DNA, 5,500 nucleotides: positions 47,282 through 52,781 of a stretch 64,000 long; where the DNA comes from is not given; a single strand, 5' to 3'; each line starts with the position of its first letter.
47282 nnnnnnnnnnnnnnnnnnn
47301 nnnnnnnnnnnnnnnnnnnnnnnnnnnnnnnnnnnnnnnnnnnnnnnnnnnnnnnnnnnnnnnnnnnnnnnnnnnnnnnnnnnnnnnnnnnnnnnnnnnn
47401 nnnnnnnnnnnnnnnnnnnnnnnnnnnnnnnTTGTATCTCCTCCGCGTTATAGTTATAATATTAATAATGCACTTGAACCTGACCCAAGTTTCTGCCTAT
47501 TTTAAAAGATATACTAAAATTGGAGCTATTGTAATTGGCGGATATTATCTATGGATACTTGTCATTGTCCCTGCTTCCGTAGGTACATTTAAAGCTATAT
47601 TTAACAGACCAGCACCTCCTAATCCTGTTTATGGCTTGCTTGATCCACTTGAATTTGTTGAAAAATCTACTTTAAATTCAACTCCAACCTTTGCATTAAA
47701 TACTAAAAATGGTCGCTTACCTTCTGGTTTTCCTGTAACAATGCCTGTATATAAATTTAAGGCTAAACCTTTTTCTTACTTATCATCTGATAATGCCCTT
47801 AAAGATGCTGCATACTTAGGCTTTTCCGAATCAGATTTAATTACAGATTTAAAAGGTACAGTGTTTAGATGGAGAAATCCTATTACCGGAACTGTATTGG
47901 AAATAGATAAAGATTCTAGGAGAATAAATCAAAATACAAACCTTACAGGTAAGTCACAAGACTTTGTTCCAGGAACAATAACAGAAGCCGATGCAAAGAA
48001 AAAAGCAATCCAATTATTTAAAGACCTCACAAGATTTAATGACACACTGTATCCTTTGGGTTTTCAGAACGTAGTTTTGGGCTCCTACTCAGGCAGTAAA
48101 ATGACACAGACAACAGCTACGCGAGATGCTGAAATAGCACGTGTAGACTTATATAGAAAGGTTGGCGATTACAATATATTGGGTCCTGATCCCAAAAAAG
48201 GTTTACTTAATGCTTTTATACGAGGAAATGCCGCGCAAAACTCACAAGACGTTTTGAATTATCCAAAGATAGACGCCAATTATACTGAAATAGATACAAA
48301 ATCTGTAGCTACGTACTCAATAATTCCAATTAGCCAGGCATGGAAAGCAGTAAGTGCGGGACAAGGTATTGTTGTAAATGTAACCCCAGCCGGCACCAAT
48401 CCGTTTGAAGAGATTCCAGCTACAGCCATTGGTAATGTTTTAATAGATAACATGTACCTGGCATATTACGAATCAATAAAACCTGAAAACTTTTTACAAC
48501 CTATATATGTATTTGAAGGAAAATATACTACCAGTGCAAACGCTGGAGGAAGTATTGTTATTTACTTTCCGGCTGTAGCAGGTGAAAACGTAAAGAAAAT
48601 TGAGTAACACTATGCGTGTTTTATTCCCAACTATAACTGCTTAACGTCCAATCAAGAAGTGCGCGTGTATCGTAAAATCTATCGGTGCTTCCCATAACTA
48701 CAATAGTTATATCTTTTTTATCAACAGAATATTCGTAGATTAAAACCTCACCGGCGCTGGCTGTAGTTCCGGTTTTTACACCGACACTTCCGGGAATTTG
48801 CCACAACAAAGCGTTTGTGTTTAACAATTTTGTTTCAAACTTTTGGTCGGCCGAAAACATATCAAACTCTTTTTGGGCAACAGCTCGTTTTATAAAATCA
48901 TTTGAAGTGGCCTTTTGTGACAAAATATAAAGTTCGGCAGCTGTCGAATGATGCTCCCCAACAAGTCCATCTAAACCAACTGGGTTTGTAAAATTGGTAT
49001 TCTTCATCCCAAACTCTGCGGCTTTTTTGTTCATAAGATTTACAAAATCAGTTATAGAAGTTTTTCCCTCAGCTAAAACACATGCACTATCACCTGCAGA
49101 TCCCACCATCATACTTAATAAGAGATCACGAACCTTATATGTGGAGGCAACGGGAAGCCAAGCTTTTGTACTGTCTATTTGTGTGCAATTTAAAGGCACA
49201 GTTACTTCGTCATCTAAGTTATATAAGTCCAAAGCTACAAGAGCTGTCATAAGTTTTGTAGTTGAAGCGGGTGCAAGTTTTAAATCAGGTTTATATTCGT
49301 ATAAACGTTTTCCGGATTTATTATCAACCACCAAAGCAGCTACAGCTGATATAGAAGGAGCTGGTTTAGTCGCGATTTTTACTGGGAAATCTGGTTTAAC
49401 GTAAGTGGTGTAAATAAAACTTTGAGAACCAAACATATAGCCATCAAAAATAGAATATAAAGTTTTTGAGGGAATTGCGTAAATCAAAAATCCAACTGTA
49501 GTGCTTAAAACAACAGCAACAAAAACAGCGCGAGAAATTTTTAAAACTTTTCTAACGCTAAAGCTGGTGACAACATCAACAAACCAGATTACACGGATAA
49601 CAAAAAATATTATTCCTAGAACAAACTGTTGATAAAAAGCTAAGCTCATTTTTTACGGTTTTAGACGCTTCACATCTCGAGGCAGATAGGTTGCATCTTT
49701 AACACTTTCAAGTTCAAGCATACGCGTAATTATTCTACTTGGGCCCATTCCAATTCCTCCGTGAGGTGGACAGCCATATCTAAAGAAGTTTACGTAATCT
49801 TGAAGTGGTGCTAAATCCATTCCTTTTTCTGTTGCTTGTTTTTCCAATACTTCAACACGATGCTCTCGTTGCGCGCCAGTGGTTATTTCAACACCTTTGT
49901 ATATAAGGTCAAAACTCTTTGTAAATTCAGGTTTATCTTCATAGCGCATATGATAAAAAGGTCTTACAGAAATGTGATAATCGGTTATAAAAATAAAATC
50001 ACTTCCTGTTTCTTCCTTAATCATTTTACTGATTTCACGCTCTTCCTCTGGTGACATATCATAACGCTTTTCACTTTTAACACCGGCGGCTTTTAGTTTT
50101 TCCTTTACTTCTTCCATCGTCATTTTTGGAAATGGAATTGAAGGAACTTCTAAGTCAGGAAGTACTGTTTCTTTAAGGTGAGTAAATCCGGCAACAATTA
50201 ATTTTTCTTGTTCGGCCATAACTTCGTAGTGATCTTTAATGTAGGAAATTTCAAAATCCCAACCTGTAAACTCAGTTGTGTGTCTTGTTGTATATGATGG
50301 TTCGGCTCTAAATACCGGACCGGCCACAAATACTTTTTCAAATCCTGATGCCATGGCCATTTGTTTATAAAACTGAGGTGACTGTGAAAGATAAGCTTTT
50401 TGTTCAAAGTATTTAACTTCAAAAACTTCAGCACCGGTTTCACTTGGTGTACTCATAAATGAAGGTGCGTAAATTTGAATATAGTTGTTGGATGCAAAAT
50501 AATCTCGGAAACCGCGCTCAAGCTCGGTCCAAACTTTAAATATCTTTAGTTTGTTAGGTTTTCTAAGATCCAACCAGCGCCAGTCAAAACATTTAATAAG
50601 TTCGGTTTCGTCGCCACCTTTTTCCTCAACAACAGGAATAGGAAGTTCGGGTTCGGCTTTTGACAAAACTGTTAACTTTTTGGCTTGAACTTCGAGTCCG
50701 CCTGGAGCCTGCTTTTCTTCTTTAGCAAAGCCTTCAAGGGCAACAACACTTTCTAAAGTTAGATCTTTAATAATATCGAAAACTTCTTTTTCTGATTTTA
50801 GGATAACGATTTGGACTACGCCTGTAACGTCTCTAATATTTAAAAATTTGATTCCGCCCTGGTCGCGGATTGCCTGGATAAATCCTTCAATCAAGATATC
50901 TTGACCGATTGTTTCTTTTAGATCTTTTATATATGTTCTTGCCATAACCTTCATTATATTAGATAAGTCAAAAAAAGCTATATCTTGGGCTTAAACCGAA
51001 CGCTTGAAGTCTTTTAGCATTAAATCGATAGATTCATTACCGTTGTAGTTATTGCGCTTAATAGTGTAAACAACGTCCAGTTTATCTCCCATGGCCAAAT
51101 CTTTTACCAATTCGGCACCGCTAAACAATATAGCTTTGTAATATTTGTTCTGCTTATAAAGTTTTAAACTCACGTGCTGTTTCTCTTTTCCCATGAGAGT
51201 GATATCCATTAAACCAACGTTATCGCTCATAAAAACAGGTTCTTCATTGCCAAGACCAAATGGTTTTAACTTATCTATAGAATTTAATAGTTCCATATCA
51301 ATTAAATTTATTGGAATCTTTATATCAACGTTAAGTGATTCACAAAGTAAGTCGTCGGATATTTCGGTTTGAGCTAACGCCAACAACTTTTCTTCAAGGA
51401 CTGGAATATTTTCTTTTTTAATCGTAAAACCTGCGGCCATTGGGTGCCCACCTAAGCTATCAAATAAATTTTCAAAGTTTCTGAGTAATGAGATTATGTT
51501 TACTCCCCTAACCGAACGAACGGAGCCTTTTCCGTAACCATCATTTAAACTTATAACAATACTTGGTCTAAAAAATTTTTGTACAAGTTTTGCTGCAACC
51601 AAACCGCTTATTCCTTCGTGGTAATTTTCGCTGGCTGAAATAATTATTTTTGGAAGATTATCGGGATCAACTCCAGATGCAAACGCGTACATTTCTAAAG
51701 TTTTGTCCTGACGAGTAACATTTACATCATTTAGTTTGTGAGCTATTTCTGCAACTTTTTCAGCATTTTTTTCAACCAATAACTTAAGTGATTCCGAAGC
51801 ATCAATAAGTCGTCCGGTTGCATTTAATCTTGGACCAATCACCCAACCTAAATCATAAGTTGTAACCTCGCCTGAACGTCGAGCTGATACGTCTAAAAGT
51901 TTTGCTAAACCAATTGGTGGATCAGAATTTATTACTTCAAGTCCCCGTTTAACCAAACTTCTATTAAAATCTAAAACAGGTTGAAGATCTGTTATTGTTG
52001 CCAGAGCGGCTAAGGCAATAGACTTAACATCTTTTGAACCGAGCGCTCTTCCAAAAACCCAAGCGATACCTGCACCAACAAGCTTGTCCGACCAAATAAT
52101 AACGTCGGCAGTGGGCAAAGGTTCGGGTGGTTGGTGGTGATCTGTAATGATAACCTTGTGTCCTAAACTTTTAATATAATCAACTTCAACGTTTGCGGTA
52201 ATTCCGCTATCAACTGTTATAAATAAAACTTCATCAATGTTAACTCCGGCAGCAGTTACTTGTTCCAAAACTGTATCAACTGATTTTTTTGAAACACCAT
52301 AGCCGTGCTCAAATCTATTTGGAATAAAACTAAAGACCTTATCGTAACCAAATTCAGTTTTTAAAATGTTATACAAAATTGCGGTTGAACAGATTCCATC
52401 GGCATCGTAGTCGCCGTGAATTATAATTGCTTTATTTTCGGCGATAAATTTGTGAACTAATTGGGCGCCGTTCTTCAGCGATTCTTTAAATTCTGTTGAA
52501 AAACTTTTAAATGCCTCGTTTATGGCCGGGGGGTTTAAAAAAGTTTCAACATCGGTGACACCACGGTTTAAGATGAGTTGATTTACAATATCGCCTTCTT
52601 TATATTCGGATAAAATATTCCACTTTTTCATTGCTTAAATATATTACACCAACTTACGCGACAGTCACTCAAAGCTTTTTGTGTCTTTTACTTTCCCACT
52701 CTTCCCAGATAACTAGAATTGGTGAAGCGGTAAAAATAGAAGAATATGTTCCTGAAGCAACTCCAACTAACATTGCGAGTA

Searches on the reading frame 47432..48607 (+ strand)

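Call 7: search_protein_families(library=ncbifam, proteins=[window:47432-48607:+])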
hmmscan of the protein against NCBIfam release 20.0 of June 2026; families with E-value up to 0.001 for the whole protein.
window:47432-48607:+ (391 aa): 0 families

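Call 13: search_protein_families(library=pfam, proteins=[window:47432-48607:+], max_evalue=0.00001)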
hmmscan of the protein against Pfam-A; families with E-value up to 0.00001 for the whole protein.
window:47432-48607:+ (391 aa): 0 families

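Call 59: search_protein_families(library=pfam, proteins=[window:47432-48607:+], max_evalue=1)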
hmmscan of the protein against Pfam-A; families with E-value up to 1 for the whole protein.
window:47432-48607:+ (391 aa): 1 family
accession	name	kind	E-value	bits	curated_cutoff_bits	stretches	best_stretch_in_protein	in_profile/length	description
PF17516.8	ProQ_C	-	0.19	11.6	23.3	0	149-162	18-31/51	ProQ C-terminal domain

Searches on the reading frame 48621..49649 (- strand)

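Call 33: search_protein_families(library=pfam, proteins=[window:48621-49649:-], max_evalue=0.0001)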
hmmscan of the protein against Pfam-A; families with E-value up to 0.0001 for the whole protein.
window:48621-49649:- (342 aa): 2 families
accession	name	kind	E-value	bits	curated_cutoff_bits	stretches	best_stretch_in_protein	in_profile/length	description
PF00768.25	Peptidase_S11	-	5e-43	147.7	27.6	1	95-321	5-237/239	D-alanyl-D-alanine carboxypeptidase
PF02113.21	Peptidase_S13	-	3.2e-07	29.9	22.8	1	93-144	9-60/444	D-Ala-D-Ala carboxypeptidase 3 (S13) family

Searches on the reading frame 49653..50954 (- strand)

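Call 33: search_protein_families(library=pfam, proteins=[window:49653-50954:-], max_evalue=0.0001)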
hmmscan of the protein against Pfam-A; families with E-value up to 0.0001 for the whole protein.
window:49653-50954:- (433 aa): 2 families
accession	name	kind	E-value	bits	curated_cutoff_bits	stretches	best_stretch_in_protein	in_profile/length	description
PF00152.25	tRNA-synt_2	-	2.8e-72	243.8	25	1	124-427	7-307/308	tRNA synthetases class II (D, K and N)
PF01336.31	tRNA_anti-codon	-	6.6e-13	48.8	27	1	21-97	2-75/75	OB-fold nucleic acid binding domain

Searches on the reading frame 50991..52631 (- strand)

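Call 33: search_protein_families(library=pfam, proteins=[window:50991-52631:-], max_evalue=0.0001)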
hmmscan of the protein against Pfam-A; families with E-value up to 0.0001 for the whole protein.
window:50991-52631:- (546 aa): 3 families
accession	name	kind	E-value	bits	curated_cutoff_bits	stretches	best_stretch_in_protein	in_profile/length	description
PF17768.7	RecJ_OB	-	2.3e-29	102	27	1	435-541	1-107/107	RecJ OB domain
PF01368.27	DHH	-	1.9e-19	70.6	28.1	1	69-195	2-101/125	DHH family, N-terminal domain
PF02272.25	DHHA1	-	1.3e-12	48.5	25.9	1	328-418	3-98/102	DHHA1 domain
